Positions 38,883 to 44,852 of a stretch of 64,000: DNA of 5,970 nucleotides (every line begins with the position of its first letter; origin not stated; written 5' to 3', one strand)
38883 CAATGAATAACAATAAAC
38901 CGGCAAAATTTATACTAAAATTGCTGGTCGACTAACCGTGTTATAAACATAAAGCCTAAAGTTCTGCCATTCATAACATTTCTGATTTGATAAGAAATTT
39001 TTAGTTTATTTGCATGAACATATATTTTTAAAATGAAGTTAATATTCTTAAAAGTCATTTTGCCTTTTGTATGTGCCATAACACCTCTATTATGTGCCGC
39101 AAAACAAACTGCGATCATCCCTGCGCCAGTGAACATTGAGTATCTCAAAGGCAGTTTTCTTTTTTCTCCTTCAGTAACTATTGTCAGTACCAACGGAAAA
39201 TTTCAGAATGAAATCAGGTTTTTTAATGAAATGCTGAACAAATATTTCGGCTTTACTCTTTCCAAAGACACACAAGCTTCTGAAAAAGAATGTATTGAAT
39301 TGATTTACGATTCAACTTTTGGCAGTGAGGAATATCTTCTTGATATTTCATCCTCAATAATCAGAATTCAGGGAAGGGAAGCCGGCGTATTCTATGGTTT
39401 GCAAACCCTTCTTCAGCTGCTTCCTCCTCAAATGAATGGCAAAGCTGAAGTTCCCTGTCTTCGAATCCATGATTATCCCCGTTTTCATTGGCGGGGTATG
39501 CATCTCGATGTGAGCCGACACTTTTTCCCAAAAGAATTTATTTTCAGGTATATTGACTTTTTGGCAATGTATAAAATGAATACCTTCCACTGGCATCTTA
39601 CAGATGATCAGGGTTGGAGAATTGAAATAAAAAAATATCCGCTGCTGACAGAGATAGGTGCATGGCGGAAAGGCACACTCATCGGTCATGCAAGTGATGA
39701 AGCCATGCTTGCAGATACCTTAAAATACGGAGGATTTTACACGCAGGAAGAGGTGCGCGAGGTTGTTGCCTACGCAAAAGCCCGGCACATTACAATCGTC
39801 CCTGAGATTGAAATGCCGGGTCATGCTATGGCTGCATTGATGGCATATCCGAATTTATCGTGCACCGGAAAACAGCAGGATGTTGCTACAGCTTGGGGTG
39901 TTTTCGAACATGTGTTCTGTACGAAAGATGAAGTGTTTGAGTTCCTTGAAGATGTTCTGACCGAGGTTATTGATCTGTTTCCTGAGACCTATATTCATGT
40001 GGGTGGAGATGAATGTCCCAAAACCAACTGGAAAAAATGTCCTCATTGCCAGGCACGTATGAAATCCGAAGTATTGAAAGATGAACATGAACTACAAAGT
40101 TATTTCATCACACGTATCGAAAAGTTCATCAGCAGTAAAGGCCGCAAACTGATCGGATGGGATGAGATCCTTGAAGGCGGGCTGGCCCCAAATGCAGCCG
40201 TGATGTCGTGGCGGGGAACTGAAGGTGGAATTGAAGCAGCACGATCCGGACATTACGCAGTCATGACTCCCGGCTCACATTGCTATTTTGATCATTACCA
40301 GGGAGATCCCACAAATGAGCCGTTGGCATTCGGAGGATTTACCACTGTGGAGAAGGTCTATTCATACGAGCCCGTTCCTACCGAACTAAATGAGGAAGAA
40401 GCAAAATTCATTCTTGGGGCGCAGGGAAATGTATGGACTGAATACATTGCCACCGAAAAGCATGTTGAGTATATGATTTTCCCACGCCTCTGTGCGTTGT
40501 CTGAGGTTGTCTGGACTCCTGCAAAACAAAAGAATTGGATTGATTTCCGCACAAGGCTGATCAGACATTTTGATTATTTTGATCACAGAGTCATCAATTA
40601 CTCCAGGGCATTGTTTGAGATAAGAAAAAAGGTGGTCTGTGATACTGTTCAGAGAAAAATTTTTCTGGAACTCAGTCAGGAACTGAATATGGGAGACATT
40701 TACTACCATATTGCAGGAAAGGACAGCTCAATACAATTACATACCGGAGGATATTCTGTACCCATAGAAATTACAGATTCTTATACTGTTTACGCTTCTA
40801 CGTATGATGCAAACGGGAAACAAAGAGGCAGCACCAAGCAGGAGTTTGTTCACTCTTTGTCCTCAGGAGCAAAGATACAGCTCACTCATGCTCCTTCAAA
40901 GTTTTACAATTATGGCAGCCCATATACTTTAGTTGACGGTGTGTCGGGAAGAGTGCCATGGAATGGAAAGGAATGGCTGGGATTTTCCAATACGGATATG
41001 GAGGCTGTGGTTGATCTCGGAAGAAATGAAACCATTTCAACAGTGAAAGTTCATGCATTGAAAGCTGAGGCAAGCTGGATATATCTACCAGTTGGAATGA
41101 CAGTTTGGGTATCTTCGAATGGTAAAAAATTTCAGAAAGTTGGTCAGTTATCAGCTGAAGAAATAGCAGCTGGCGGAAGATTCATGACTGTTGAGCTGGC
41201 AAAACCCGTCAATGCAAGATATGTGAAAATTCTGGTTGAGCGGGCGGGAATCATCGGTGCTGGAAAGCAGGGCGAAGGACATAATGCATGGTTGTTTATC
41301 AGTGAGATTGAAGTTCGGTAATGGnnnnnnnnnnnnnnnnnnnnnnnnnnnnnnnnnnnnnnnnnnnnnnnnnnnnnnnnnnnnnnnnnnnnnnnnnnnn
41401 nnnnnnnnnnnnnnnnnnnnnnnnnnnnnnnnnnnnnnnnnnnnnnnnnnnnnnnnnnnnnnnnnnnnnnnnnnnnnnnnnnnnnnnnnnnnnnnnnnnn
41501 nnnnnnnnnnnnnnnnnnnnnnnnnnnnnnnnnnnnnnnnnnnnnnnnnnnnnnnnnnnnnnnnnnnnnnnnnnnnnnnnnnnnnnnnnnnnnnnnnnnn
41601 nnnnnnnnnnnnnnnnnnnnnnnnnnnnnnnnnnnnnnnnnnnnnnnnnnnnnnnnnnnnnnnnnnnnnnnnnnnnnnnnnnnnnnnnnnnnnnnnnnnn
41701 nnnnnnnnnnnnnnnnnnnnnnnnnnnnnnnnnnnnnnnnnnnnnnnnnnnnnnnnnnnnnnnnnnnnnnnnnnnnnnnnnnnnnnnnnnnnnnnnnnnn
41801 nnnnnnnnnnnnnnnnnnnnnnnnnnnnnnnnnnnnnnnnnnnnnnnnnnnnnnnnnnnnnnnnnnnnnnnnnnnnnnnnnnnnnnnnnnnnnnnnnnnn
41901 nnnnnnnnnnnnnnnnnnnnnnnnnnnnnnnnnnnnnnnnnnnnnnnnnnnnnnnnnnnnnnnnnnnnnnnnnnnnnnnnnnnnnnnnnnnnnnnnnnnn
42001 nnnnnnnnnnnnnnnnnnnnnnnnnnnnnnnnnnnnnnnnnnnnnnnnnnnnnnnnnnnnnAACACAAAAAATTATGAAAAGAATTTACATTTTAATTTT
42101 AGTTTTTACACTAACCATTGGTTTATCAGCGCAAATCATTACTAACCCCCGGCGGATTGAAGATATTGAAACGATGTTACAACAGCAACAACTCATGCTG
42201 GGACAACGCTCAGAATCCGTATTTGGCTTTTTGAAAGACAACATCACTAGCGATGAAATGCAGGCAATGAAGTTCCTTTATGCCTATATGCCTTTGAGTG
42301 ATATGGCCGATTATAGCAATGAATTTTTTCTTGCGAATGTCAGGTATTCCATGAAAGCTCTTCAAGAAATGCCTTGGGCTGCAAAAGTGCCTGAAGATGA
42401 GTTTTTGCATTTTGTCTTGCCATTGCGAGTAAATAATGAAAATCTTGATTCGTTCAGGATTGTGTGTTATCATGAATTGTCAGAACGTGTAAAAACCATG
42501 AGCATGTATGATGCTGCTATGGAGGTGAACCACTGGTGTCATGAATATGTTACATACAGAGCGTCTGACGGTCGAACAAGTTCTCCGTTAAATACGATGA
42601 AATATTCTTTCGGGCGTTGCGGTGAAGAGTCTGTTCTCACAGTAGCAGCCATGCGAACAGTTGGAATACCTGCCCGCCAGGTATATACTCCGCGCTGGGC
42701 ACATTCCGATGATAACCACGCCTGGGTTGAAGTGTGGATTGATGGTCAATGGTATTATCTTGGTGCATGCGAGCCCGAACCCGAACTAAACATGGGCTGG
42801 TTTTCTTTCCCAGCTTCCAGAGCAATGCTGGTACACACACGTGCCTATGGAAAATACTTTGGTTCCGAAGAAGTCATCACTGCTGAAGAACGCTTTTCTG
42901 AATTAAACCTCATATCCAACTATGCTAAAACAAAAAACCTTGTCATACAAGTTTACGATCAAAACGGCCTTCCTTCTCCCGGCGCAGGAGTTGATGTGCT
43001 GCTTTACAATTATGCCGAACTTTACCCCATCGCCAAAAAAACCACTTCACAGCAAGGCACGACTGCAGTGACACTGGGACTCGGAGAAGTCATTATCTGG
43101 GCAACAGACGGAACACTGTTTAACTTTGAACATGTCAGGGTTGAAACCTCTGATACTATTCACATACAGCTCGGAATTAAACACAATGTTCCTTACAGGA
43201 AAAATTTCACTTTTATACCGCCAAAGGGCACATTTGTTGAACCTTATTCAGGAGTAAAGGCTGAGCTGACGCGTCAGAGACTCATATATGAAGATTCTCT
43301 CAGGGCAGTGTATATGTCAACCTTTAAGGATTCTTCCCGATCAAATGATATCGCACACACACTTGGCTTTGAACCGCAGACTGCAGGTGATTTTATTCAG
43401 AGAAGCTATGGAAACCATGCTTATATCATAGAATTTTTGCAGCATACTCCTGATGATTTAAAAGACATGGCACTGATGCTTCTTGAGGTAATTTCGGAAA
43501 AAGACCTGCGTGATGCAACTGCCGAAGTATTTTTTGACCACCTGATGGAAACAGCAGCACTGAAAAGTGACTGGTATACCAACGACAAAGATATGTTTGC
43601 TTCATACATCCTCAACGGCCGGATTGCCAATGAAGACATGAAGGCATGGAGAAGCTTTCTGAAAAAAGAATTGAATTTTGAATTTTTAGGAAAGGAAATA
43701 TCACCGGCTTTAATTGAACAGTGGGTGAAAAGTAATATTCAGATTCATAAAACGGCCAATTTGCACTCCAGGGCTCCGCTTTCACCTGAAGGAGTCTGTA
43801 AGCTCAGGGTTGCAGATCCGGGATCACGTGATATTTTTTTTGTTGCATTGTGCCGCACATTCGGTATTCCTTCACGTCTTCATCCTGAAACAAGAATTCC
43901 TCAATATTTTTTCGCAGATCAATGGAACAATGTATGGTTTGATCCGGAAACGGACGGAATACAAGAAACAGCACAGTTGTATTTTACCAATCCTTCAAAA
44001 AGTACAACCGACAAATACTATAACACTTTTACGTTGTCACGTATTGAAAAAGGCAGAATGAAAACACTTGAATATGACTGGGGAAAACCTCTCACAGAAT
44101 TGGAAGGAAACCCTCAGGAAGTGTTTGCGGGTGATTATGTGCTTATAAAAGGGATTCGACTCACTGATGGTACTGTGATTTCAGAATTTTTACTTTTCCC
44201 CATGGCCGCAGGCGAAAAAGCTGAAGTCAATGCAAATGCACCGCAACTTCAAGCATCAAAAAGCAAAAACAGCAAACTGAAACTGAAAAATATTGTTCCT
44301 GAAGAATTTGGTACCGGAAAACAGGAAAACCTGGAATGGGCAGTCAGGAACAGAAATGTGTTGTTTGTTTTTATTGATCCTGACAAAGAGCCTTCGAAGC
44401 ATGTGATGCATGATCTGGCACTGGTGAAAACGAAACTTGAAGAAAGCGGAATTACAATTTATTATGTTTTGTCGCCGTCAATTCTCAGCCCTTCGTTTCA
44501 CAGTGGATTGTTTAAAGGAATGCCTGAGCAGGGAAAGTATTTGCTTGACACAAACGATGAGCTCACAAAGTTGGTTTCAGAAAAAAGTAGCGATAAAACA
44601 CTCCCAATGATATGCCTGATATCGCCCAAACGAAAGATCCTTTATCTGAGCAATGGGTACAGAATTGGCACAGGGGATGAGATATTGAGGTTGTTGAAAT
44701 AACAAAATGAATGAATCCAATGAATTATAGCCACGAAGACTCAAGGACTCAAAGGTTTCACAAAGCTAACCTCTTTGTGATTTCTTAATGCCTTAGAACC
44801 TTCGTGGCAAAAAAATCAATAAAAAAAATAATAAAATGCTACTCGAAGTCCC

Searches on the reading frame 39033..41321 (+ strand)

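Call 57: search_protein_families(library=pfam, proteins=[window:39033-41321:+], max_evalue=0.00001)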
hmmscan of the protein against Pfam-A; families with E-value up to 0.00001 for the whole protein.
window:39033-41321:+ (762 aa): 4 families
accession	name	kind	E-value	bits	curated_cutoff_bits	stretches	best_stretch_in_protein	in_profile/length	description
PF00728.28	Glyco_hydro_20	-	4e-128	428.1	22.3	1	151-496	1-347/348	Glycosyl hydrolase family 20, catalytic domain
PF02838.20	Glyco_hydro_20b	-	1.2e-22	81.4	26.1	1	26-148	2-124/124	Glycosyl hydrolase family 20, domain 2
PF22633.2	F5_F8_type_C_2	-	1.5e-07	32.4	27.8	1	634-733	3-91/91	NedA-like, galactose-binding domain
PF00754.31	F5_F8_type_C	-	1.7e-07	31.9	28.2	1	626-737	10-114/127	F5/8 type C domain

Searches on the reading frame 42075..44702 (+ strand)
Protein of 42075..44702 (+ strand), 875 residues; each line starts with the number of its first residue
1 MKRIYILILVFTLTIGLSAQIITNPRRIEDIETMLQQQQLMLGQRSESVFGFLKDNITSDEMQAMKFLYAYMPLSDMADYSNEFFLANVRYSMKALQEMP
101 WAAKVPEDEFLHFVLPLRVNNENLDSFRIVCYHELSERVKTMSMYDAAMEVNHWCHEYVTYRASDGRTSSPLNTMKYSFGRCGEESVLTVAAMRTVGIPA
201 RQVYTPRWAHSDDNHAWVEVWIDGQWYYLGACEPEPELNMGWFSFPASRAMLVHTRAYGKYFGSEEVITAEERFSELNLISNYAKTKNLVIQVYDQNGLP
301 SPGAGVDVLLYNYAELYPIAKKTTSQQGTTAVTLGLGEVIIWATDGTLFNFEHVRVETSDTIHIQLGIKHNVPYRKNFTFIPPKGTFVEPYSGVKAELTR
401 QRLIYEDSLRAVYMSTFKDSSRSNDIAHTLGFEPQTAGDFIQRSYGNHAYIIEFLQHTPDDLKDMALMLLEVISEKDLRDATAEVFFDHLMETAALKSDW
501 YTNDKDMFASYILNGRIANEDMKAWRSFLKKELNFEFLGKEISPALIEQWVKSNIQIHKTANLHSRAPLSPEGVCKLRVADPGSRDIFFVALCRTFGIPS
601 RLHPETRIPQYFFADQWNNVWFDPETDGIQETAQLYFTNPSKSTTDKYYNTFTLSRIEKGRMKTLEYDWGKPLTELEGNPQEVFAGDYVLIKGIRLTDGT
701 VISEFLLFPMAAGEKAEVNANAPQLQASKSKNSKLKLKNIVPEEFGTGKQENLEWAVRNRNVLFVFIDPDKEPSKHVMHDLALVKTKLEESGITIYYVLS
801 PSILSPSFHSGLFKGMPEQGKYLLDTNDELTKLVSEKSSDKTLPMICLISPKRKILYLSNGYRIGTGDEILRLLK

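Call 57: search_protein_families(library=pfam, proteins=[window:42075-44702:+], max_evalue=0.00001)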
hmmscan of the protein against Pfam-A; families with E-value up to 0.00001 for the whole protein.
window:42075-44702:+ (875 aa): 2 families
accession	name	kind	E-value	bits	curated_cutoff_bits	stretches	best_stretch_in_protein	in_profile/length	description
PF01841.26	Transglut_core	-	1.1e-26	93.7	23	1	136-228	4-105/108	Transglutaminase-like superfamily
PF04473.18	DUF553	-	4.8e-06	26.5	20.5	0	133-229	4-111/140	Transglutaminase-like domain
